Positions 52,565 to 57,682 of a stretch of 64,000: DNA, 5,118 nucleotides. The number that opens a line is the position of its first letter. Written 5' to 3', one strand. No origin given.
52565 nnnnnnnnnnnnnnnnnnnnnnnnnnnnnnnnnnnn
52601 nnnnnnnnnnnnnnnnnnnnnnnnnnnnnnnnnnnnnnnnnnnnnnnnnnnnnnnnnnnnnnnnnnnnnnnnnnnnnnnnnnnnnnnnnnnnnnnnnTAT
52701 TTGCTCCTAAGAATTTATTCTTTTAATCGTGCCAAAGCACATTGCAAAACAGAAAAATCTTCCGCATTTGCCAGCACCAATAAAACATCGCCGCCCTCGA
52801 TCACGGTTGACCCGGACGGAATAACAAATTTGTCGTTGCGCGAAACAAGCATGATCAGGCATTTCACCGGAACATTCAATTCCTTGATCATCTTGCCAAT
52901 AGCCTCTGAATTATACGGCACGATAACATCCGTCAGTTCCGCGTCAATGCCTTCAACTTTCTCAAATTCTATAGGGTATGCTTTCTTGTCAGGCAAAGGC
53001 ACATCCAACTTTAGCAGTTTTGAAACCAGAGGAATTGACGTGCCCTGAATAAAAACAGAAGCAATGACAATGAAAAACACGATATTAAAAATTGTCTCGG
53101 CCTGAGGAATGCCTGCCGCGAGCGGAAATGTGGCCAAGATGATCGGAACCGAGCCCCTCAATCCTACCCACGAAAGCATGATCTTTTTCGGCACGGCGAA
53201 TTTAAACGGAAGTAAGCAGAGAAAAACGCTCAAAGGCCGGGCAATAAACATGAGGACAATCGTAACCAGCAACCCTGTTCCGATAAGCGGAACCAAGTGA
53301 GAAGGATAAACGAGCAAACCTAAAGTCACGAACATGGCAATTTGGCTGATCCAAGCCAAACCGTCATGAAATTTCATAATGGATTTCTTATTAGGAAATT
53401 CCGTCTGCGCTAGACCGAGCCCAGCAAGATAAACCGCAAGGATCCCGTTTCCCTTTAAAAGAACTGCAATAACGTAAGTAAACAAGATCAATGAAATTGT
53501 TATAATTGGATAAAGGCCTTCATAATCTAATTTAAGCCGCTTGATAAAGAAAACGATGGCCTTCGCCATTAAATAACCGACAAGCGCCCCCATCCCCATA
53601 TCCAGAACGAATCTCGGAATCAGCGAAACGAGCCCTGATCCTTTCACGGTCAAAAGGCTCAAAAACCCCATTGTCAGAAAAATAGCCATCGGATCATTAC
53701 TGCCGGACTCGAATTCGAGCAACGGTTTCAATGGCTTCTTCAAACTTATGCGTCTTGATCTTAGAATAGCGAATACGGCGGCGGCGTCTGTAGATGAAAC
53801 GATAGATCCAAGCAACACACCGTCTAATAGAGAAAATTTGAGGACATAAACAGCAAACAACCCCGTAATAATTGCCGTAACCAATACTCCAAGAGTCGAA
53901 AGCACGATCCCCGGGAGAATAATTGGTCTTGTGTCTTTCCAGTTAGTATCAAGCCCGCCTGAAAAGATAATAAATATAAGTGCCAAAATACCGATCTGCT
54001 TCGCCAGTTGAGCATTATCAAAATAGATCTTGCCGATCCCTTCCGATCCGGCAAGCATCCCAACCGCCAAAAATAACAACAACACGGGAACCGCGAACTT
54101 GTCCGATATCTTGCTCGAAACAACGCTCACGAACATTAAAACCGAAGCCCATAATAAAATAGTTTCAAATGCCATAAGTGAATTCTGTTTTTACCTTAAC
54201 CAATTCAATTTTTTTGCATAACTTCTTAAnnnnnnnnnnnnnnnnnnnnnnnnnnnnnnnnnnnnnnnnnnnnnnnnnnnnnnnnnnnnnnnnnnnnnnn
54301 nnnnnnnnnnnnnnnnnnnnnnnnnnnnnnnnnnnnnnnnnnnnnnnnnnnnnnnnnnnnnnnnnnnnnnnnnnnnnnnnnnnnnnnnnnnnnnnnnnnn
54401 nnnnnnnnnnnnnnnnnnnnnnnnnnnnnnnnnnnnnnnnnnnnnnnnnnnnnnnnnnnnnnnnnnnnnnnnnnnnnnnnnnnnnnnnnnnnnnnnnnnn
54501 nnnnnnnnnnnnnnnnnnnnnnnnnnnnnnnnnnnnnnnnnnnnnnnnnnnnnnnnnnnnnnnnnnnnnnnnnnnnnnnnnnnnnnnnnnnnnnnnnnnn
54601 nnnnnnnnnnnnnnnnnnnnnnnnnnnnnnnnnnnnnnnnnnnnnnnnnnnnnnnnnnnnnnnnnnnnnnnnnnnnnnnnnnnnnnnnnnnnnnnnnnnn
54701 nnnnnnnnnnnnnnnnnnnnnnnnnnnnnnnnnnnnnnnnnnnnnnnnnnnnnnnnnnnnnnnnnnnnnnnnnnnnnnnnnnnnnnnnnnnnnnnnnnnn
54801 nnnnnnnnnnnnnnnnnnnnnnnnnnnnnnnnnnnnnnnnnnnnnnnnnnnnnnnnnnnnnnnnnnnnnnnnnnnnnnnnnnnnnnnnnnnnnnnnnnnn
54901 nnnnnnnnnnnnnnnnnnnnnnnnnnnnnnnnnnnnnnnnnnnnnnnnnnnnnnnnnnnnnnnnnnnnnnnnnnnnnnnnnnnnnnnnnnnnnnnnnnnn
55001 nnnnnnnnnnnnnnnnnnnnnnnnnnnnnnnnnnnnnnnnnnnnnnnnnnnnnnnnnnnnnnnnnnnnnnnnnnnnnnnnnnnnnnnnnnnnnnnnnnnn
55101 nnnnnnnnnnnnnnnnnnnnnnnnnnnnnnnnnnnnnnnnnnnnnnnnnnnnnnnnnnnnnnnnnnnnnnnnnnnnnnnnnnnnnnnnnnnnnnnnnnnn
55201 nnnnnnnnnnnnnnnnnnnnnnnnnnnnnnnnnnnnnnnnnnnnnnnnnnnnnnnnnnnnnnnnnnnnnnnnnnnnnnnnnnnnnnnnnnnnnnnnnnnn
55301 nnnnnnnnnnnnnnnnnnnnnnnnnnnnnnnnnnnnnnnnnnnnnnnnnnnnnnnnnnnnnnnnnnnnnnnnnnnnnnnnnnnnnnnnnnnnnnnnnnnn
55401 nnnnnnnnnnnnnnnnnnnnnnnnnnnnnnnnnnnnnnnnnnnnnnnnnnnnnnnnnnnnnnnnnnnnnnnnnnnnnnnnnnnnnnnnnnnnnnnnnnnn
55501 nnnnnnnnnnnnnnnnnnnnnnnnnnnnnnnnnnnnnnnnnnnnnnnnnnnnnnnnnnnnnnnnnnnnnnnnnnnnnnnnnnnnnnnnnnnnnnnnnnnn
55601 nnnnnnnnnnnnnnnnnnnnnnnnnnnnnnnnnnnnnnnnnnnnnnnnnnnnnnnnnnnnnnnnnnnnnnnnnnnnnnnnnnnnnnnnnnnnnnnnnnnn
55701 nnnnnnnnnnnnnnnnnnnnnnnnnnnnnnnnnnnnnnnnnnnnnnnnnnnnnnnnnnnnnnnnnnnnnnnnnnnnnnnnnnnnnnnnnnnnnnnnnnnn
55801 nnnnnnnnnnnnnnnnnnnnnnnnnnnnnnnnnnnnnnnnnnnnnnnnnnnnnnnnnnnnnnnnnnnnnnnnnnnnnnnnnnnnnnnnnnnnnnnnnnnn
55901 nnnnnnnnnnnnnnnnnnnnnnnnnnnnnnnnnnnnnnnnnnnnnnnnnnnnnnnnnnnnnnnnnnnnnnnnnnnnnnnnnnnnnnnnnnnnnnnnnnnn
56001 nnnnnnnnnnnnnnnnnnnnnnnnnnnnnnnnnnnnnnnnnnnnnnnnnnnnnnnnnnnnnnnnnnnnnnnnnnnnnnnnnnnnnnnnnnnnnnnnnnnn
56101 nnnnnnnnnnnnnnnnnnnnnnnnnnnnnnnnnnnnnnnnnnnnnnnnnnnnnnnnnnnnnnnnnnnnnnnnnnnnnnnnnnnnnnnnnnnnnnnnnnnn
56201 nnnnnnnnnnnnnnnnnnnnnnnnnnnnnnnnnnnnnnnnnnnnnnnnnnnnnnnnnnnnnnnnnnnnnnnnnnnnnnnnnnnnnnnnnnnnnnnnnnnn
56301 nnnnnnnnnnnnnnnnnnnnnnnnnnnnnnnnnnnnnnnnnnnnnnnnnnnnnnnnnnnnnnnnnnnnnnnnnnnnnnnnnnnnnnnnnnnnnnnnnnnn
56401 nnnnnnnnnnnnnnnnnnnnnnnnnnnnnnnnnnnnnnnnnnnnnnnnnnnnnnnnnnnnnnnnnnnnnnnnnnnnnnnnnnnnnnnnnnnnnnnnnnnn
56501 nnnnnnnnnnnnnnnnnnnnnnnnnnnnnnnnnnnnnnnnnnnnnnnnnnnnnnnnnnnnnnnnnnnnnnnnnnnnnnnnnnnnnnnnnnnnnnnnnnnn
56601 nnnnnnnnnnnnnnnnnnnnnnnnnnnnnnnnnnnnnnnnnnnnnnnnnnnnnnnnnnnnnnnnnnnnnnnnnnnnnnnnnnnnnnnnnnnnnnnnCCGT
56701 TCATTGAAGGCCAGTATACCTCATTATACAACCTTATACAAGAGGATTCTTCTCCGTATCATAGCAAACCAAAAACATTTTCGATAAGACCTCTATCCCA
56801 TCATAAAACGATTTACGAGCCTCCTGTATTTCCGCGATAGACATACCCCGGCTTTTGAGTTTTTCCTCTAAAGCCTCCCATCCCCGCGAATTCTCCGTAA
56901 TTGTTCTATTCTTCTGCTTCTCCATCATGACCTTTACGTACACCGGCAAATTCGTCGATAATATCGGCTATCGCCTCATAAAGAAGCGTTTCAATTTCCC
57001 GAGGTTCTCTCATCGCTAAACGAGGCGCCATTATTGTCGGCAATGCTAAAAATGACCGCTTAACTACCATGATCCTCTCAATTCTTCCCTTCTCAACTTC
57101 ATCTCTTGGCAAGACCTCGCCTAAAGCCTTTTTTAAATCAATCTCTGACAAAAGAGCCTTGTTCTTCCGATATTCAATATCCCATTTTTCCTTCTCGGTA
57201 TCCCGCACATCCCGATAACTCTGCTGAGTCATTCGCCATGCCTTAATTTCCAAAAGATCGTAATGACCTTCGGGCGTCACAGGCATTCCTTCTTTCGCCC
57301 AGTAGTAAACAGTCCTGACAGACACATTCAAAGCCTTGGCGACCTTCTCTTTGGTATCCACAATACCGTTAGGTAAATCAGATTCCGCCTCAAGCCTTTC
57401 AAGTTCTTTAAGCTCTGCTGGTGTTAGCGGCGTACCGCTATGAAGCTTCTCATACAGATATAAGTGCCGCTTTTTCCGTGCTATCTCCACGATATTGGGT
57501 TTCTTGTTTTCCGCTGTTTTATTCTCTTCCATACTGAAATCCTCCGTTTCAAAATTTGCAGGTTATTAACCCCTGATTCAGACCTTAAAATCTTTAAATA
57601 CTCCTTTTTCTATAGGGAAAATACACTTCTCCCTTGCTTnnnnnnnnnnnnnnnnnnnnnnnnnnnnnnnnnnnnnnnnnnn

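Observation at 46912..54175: The cargo includes an unusually dense signalling and ion-homeostasis cluster with two paralogous 4-Cys mini-proteins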

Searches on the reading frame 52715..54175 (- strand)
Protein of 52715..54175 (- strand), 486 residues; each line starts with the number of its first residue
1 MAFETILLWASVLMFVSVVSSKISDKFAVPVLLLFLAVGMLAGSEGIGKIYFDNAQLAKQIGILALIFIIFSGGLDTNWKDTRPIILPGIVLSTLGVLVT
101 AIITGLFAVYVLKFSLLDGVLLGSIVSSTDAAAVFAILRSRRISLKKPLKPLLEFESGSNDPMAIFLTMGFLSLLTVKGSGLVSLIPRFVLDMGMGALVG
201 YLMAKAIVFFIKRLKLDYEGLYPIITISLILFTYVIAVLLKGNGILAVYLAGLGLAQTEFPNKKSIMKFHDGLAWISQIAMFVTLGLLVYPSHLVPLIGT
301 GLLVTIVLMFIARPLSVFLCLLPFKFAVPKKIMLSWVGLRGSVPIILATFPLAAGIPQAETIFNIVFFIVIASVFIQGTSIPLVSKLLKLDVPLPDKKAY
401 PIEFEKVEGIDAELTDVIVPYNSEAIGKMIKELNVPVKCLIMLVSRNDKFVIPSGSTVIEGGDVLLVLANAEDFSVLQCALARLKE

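Call 3: search_protein_families(library=pfam, proteins=[window:52715-54175:-], max_evalue=0.01)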
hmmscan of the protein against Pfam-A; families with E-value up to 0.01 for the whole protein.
window:52715-54175:- (486 aa): 2 families
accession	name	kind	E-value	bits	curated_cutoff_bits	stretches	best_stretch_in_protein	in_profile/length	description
PF00999.27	Na_H_Exchanger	-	1.2e-47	163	26.2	1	17-384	5-372/375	Sodium/hydrogen exchanger, transmembrane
PF02080.26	TrkA_C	-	6.3e-15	55.3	27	1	415-474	2-63/71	TrkA-C domain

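Call 8: search_protein_families(library=ncbifam, proteins=[window:52715-54175:-], max_evalue=1)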
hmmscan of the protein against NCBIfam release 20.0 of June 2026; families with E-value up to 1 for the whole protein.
window:52715-54175:- (486 aa): 19 families
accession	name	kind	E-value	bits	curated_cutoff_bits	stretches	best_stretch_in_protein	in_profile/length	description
NF003716.0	PRK05326.1-3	equivalog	1.5e-179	597.6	355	1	3-472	4-472/499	potassium/proton antiporter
NF003715.0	PRK05326.1-2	equivalog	2.7e-146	488.3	309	1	3-482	4-479/595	potassium/proton antiporter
NF003714.0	PRK05326.1-1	equivalog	7.2e-119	397.7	471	1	4-478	7-480/577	potassium/proton antiporter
TIGR00831.1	a_cpa1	equivalog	5.2e-16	58.3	279.6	2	12-258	6-246/525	Na+/H+ antiporter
TIGR00840.1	b_cpa1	equivalog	8.1e-12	44.3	251.25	1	6-390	14-417/559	sodium/hydrogen exchanger 3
NF007039.0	PRK09496.3-2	equivalog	6.7e-10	38.4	293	1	406-478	369-441/446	Trk system potassium transporter TrkA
NF007041.0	PRK09496.3-4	equivalog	1.8e-09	36.9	386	1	408-478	370-440/450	Trk system potassium transporter TrkA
NF007036.0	PRK09496.2-3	subfamily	2.1e-07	30.1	407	1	406-471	372-437/448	Trk system potassium transporter TrkA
TIGR00932.1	2a37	subfamily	7.4e-07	28.9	238.3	1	15-263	2-248/275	monovalent cation:proton antiporter-2 (CPA2) family protein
NF007031.0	PRK09496.1-2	equivalog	2.4e-05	23.5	289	1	407-475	377-445/458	Trk system potassium transporter TrkA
NF007038.0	PRK09496.2-6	equivalog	4.2e-05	22.5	374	1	406-472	369-435/445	Trk system potassium transporter TrkA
NF007034.0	PRK09496.2-1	subfamily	5.2e-05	22.3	344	1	408-472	370-436/445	Trk system potassium transporter TrkA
NF007037.0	PRK09496.2-4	equivalog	0.00027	19.9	445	1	413-470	385-442/454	Trk system potassium transporter TrkA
NF007032.0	PRK09496.1-4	equivalog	0.00039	19.5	309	1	422-469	390-437/457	Trk system potassium transporter TrkA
NF007043.0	PRK09496.3-6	equivalog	0.00078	18.3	384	1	412-473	377-436/445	Trk system potassium transporter TrkA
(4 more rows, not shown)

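Call 78: search_protein_families(library=padloc, proteins=[window:52715-54175:-], max_evalue=0.001)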
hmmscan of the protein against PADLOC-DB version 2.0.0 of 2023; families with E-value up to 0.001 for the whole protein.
window:52715-54175:- (486 aa): 0 families

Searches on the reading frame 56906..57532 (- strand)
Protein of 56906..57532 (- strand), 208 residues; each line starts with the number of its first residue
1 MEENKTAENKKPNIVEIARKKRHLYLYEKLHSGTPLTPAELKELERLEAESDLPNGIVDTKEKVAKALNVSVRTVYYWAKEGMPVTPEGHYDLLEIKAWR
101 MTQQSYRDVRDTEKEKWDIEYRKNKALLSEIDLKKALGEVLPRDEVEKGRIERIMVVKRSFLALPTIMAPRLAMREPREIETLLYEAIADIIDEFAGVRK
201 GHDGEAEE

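Call 13: search_protein_families(library=pfam, proteins=[window:56906-57532:-], max_evalue=0.001)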
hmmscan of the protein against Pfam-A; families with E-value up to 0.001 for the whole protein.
window:56906-57532:- (208 aa): 1 family
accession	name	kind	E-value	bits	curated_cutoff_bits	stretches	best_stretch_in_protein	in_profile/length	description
PF00376.29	MerR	-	0.0001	22.5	28.2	1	63-83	4-24/38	MerR family regulatory protein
